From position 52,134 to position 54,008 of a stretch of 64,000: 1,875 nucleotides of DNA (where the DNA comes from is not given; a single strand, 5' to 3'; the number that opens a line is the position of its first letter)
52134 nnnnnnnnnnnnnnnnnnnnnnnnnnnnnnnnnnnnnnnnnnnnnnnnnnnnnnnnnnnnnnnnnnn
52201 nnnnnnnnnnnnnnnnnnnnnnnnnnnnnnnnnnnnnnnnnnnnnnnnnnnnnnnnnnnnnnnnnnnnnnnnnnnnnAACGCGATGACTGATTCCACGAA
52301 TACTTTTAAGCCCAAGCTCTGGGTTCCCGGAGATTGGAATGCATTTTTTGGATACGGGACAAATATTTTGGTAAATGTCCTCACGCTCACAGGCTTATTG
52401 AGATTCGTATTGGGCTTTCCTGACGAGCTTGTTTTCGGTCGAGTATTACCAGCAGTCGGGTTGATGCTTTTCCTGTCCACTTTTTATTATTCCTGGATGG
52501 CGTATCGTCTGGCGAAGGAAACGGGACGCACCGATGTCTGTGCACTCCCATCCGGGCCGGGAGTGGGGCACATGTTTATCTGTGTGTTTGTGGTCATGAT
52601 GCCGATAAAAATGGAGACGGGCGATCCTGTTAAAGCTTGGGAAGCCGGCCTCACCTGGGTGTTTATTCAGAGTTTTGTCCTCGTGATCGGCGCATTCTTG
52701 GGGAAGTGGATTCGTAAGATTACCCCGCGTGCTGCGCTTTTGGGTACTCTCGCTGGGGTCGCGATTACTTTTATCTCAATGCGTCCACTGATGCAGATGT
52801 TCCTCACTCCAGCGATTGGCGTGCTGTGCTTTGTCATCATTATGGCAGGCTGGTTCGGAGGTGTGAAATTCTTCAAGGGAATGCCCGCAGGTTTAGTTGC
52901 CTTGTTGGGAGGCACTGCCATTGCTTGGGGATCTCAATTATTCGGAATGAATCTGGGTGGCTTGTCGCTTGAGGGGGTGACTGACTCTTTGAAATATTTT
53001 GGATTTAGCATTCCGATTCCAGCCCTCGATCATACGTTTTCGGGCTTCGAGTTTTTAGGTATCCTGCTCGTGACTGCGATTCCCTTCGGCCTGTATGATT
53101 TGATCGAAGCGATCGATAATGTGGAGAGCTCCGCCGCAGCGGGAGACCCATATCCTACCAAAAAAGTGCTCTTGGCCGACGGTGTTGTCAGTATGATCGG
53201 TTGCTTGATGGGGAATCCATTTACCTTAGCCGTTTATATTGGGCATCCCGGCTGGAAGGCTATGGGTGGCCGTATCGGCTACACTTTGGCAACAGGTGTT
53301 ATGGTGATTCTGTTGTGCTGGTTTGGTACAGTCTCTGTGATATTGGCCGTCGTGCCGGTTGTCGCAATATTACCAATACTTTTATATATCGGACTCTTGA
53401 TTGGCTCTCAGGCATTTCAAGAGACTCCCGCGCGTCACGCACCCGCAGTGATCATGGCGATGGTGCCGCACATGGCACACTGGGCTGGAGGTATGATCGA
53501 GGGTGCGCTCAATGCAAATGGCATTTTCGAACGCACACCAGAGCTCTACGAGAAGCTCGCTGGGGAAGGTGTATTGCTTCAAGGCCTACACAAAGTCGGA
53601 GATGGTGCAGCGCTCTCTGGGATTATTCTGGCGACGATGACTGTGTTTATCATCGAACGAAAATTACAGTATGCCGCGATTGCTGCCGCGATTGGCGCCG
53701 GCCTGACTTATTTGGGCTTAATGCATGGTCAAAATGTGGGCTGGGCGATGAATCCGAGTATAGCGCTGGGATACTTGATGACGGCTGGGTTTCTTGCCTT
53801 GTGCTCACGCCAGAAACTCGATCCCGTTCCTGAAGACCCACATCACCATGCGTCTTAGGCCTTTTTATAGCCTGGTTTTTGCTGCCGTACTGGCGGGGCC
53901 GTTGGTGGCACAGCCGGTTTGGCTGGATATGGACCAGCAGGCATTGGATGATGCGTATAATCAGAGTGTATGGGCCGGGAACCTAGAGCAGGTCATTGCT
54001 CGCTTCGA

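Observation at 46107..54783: GntR-controlled cluster coupling a TonB-dependent receptor to AtzE/AtzG/AtzH-type and biuret-hydrolase-like enzymes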

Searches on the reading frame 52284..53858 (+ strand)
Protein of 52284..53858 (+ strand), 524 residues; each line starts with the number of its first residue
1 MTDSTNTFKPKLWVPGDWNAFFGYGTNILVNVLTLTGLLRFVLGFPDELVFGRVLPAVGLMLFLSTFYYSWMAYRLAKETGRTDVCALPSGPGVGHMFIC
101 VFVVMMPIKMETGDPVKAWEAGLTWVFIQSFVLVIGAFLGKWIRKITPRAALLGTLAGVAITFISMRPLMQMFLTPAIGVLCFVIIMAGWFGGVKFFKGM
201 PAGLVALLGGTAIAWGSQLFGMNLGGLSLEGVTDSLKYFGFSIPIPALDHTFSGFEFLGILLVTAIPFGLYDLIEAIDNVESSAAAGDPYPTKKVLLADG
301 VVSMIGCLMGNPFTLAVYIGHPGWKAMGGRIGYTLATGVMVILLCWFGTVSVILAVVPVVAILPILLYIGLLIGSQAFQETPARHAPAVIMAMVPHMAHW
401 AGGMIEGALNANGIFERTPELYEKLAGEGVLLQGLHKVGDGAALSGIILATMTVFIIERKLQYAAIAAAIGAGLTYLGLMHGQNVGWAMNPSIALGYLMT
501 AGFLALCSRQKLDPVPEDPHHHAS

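Call 3: search_protein_families(library=pfam, proteins=[window:52284-53858:+], max_evalue=0.01)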
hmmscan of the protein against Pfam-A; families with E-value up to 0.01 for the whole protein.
window:52284-53858:+ (524 aa): 0 families

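Call 4: search_protein_families(library=ncbifam, proteins=[window:52284-53858:+], max_evalue=0.01)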
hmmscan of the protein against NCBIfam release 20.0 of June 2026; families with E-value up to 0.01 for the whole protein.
window:52284-53858:+ (524 aa): 0 families

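Call 9: search_protein_families(library=pfam, proteins=[window:52284-53858:+], max_evalue=10)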
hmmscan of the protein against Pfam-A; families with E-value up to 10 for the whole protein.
window:52284-53858:+ (524 aa): 0 families

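Call 11: search_solved_structures(query=window:52284-53858:+, max_evalue=10, show_alignments=1)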
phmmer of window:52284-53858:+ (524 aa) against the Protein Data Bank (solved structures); distinct sequences matched with E-value up to 10: 0.

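Call 27: find_homologous_proteins(query=window:52284-53858:+, max_evalue=0.00001)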
Query window:52284-53858:+ (524 aa): 8000 proteins with E <= 0.00001 among 8000 candidates; the best 120 are listed.
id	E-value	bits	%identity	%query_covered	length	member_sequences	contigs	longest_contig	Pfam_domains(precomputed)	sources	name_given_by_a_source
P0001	0.0e+0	1172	100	100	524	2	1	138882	-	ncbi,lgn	ncbi:MAG: regulator [Opitutales bacterium]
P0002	3.6e-292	988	86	97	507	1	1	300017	-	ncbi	ncbi:MAG: regulator [Opitutales bacterium]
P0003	8.6e-270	914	76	99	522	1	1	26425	-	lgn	-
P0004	2.7e-268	909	76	100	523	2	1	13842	-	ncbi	ncbi:MAG: regulator [Verrucomicrobiota bacterium]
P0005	1.2e-263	894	75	100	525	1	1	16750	-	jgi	jgi:AGZA family xanthine/uracil permease-like MFS transporter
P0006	1.9e-259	880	73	100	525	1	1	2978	-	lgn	-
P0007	2.3e-258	876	72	100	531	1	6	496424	-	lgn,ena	-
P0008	1.8e-257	874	72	100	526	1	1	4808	-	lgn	-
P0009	7.7e-257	871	75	100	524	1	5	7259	-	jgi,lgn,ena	jgi:AGZA family xanthine/uracil permease-like MFS transporter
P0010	8.3e-256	868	74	100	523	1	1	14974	-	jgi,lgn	jgi:AGZA family xanthine/uracil permease-like MFS transporter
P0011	1.0e-253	861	71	100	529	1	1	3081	-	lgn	-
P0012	7.2e-252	855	70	99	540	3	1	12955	-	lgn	-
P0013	2.2e-251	853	74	98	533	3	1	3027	-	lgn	-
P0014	3.5e-251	853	71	99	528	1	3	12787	-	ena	-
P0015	1.1e-250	851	71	99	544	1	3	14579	-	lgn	-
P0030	2.8e-245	833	68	100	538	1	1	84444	-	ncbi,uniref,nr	ncbi:hypothetical protein [Pelagicoccus sp. SDUM812002]|uniref:hypothetical protein n=1 Tax=Pelagico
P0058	1.5e-241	821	70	99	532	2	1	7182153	-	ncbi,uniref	ncbi:regulator [Horticoccus sp. 23ND18S-11]|uniref:regulator n=1 Tax=Horticoccus sp. 23ND18S-11 TaxI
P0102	8.6e-234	795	68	96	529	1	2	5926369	-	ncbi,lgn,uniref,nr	ncbi:hypothetical protein [Synoicihabitans lomoniglobus]|uniref:Xanthine permease n=1 Tax=Synoicihab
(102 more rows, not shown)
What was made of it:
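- On NCS2 / AzgA-like nucleobase-type permease: JGI labels relatives 'AGZA family' (call 27).
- Checked: JGI names relatives 'AGZA family' (call 27).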

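Call 37: predict_structure(alignment_id=A2)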
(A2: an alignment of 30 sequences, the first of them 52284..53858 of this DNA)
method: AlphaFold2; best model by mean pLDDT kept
length: 524 residues; sequences in the alignment: 30
mean_pLDDT: 66.4   pTM: 0.55
mean pLDDT of the five models: 66.4, 65.2, 65.0, 62.1, 58.7
residues with pLDDT >= 90: 9; 70-90: 275; 50-70: 103; < 50: 137
segments of 3 or more residues with pLDDT < 50: 1-4, 150-204, 206-246, 358-380, 482-485, 519-524
pLDDT, mean of each block of 10 residues (from residue 1): 56 76 66 78 77 82 82 86 76 69 72 78 84 81 63 47 38 33 39 39 46 44 36 33 46 57 71 77 78 82 78 60 63 83 82 58 46 41 65 71 78 83 86 78 67 81 85 72 56 86 90 62 39
secondary structure, 60 per line:
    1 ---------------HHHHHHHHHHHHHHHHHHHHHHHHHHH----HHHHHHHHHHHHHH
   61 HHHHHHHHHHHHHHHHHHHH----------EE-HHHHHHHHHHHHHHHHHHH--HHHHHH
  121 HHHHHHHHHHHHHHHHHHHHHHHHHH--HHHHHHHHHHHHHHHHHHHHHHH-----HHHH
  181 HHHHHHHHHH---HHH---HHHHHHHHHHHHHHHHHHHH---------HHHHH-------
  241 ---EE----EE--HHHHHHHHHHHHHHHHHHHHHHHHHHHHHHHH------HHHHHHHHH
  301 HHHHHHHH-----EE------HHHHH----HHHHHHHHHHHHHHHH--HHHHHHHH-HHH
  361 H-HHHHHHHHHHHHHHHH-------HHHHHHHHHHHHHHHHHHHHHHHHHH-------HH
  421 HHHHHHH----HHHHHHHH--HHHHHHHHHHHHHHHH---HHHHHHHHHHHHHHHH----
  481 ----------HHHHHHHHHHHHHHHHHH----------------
elements in order: H16-42 H47-80 H94-112 H115-146 H149-171 H177-190 H200-219 H229-233 H254-285 H292-308 H322-326 H331-346 H349-356 H358-361 H363-378 H386-411 H419-427 H432-439 H442-457 H461-476 H491-508

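Call 42: fold_search(model_id=the predicted structure, library=pdb)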
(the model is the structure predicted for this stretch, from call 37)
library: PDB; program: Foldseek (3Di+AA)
matches with E <= 10: 155; with E <= 0.001: 0
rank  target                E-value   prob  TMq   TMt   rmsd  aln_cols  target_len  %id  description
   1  8teh_A                3.1e-03  1.00  0.31  0.29  22.2       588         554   13  Cryo-EM structure of Arabidopsis thaliana Bor1 in lipid nanodiscs (released 2024-07-10)
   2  8ten_B                3.9e-03  1.00  0.31  0.32  22.2       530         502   14  Cryo-EM structure of Arabidopsis thaliana Bor1 mutant (R637E/E641R/R643E) in mixed occluded/inward-facing conformation (released 2024-07-10)
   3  6ki1_B                4.4e-03  1.00  0.31  0.39  14.2       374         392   16  The transmembrane domain of a cyanobacterium bicarbonate transporter BicA (released 2019-11-20)
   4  6ki1_A                5.4e-03  1.00  0.34  0.44  14.1       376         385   15  The transmembrane domain of a cyanobacterium bicarbonate transporter BicA (released 2019-11-20)
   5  4yzf_A                6.9e-03  1.00  0.33  0.35  22.3       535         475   13  Crystal structure of the anion exchanger domain of human erythrocyte Band 3 (released 2015-11-04)
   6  9u9f_A                9.9e-03  1.00  0.29  0.28  20.7       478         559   15  Cryo-EM structure of Oryza sativa phosphate transporter SPDT (released 2025-10-22)
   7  8jez_A                1.0e-02  1.00  0.38  0.39  22.5       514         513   12  Human sodium-dependent vitamin C transporter 1 in an apo inward-open state (released 2024-06-19)
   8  8jni_A                1.7e-02  1.00  0.37  0.39  19.0       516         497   13  Structure of AE2 in complex with PIP2 (released 2024-02-07)
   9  9ngz_A                2.1e-02  1.00  0.33  0.29  21.6       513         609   16  Cryo-EM structure of Serendipita indica sulfate transporter SiSulT in Apo state (released 2026-03-11)
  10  8ys8_B                3.2e-02  1.00  0.31  0.25  14.6       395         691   11  The Cyro-EM Structure of human SLC26A3 with non-specific inhibitor Tenidap (released 2025-09-24)
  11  9nf7_A                3.3e-02  1.00  0.29  0.24  18.7       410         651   15  cryo-EM structure of Serendipita indica sulfate transporter SiSulT in sulphate bound state (released 2026-03-11)
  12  8x1q_A                3.3e-02  0.99  0.30  0.23  21.4       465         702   12  Cryo-EM structure of human DRA (SLC26A3) bound with bicarbonate (released 2025-05-14)
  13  9iar_A                3.5e-02  1.00  0.34  0.32  17.5       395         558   14  Sulfate transporter SLC26A11 in nanodiscs with nanobody Nb11 (released 2026-03-04)
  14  8ys8_A                3.6e-02  1.00  0.27  0.22  18.5       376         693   12  The Cyro-EM Structure of human SLC26A3 with non-specific inhibitor Tenidap (released 2025-09-24)
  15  8jew                  3.9e-02  1.00  0.36  0.37  22.1       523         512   13  Human sodium-dependent vitamin C transporter 1 bound to L-ascorbic acid in an inward-open state (released 2024-05-22)
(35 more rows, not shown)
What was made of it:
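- Tried and rejected: The AlphaFold model was mediocre (pLDDT 66) and Foldseek hits were weak (calls 37, 42).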

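Call 43: search_solved_structures(query=A2, max_evalue=10, show_alignments=2)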
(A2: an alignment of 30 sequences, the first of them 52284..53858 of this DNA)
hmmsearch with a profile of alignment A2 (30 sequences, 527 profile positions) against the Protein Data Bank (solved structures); distinct sequences matched with E-value up to 10: 0.
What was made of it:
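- On NCS2 / AzgA-like nucleobase-type permease: No PDB sequence hit with a single sequence or with a 30-sequence profile (calls 11, 43).
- Checked: There is no Pfam, NCBIfam or PDB-sequence hit, even with a profile (calls 3, 4, 9, 11, 43).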

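Call 45: find_encoding_contigs(protein=P0002, flank=10000, max_places=2)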
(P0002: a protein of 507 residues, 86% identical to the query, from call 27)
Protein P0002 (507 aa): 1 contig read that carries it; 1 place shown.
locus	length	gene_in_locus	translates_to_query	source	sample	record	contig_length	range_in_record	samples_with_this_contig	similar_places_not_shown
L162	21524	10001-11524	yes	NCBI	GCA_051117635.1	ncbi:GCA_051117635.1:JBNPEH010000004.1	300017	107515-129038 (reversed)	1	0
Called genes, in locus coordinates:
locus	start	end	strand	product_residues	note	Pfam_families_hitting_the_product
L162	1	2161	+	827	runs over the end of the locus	PF07697:7TMR-HDED, PF07698:7TM-7TMR_HD, PF08668:HDOD (weak), PF01966:HD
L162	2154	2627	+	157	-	PF02130:YbeY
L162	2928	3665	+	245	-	PF00932:LTD (weak)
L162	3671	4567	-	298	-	-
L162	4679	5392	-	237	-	PF00392:GntR, PF07729:FCD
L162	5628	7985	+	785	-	PF07715:Plug (weak), PF00593:TonB_dep_Rec_b-barrel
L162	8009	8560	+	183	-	PF11533:AtzH-like, PF13318:AtzG-like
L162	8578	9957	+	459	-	PF01425:Amidase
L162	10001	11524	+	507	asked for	-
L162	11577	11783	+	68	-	-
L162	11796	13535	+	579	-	PF01425:Amidase, PF21986:AH_C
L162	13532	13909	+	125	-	PF02130:YbeY (weak)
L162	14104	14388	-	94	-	PF02371:Transposase_20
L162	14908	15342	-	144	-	PF01850:PIN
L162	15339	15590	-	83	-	-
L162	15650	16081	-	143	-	-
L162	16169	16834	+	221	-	PF04367:DUF502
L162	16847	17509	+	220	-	-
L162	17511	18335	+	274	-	-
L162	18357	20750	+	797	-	PF12705:PDDEXK_1 (faint), PF00270:DEAD (faint), PF06733:DEAD_2 (weak), PF13307:Helicase_C_2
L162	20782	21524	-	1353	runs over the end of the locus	PF01339:CheB_methylest, PF03705:CheR_N, PF01739:CheR, PF08448:PAS_4 (weak), PF13596:PAS_10, PF08447:PAS_3, PF00512:HisKA, PF02518:HATPase_c, +2 more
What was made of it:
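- On TonB-dependent receptor: The 74%-identical orthologue hits PF00593 (call 45).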

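Call 46: find_encoding_contigs(protein=P0003, flank=10000, max_places=2)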
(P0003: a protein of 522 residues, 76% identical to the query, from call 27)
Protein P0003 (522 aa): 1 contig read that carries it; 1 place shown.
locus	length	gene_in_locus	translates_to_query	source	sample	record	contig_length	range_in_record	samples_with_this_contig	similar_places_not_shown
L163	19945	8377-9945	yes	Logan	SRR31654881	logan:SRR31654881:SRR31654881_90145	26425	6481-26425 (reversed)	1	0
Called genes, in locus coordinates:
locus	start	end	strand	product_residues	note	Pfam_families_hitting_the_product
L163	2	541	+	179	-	?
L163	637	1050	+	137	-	PF02823:ATP-synt_DE_N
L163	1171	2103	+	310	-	PF02156:Glyco_hydro_26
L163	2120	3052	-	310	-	-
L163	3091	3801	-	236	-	PF00392:GntR, PF07729:FCD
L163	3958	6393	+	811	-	PF07715:Plug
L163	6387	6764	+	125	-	PF11533:AtzH-like, PF14534:DUF4440 (weak)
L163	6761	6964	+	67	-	PF13318:AtzG-like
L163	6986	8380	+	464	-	PF01425:Amidase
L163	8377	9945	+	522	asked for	-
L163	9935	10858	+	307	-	PF00135:COesterase, PF20434:BD-FAE, PF07859:Abhydrolase_3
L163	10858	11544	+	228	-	-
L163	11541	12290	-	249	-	PF12697:Abhydrolase_6, PF00561:Abhydrolase_1 (weak), PF12146:Hydrolase_4, PF20408:Abhydrolase_11 (faint), PF00326:Peptidase_S9, PF12146:Hydrolase_4 (weak)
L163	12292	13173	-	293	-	PF01408:GFO_IDH_MocA (weak), PF02826:2-Hacid_dh_C, PF03446:NAD_binding_2, PF03807:F420_oxidored, PF14833:NAD_binding_11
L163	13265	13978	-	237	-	-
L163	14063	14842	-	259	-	PF03309:Pan_kinase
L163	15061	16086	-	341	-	PF08279:HTH_11, PF03099:BPL_LplA_LipB, PF02237:BPL_C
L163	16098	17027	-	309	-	PF02749:QRPTase_N, PF01729:QRPTase_C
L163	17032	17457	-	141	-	-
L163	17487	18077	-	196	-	PF00583:Acetyltransf_1 (weak)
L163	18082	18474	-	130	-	PF02661:Fic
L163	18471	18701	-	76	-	PF04014:MazE_antitoxin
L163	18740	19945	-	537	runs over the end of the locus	PF00583:Acetyltransf_1, PF13508:Acetyltransf_7 (weak), PF00795:CN_hydrolase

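Call 47: find_encoding_contigs(protein=P0005, flank=10000, max_places=2)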
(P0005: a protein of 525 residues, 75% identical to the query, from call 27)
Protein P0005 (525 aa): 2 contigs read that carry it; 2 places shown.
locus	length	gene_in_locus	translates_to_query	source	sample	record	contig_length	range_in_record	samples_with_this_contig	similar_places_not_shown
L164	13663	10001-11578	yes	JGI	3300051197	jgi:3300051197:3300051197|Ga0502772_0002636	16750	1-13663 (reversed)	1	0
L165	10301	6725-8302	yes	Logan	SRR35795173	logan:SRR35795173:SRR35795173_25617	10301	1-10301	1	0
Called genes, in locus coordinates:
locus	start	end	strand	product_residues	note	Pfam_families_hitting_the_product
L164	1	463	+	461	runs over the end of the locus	PF00501:AMP-binding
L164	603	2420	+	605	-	PF02776:TPP_enzyme_N, PF00205:TPP_enzyme_M, PF02775:TPP_enzyme_C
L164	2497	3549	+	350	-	PF04338:DUF481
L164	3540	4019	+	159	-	PF00383:dCMP_cyt_deam_1, PF14437:MafB19-deam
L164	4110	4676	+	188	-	PF02245:Pur_DNA_glyco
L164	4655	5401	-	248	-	PF00392:GntR, PF07729:FCD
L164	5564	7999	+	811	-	PF07715:Plug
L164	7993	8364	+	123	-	PF11533:AtzH-like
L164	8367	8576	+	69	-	PF13318:AtzG-like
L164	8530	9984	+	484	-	PF01425:Amidase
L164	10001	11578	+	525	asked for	-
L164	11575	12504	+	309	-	PF20434:BD-FAE, PF07859:Abhydrolase_3, PF00135:COesterase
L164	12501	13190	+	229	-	-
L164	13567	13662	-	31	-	?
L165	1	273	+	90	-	?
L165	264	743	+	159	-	PF00383:dCMP_cyt_deam_1, PF14437:MafB19-deam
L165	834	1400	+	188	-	PF02245:Pur_DNA_glyco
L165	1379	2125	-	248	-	PF00392:GntR, PF07729:FCD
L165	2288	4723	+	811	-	PF07715:Plug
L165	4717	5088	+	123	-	PF11533:AtzH-like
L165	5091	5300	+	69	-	PF13318:AtzG-like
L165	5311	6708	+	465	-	PF01425:Amidase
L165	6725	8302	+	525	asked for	-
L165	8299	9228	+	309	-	PF20434:BD-FAE, PF07859:Abhydrolase_3, PF00135:COesterase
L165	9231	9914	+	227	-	-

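Call 90: find_encoding_contigs(protein=P0030, flank=9000, max_places=1)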
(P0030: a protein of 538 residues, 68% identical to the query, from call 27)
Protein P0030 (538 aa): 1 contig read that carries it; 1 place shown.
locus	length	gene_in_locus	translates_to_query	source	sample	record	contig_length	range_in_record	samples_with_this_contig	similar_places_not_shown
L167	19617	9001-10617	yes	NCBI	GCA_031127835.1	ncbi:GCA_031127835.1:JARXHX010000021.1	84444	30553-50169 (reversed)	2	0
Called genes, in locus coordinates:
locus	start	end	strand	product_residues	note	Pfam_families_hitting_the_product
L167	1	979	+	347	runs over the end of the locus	PF12911:OppC_N, PF00528:BPD_transp_1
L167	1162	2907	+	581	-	PF00664:ABC_membrane, PF00005:ABC_tran, PF02463:SMC_N (weak)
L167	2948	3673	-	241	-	PF00392:GntR, PF07729:FCD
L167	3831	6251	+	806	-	PF07715:Plug (weak)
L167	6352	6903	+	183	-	PF11533:AtzH-like, PF14534:DUF4440, PF13318:AtzG-like (weak)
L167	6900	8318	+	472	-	PF01425:Amidase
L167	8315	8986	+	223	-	PF00857:Isochorismatase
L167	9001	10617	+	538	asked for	-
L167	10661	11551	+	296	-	-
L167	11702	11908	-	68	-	-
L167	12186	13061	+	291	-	PF01261:AP_endonuc_2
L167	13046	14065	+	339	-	PF00034:Cytochrom_C (weak), PF13442:Cytochrome_CBB3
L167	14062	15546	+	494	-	PF23500:DUF7133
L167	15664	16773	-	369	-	PF00331:Glyco_hydro_10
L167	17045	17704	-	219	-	PF00149:Metallophos (weak)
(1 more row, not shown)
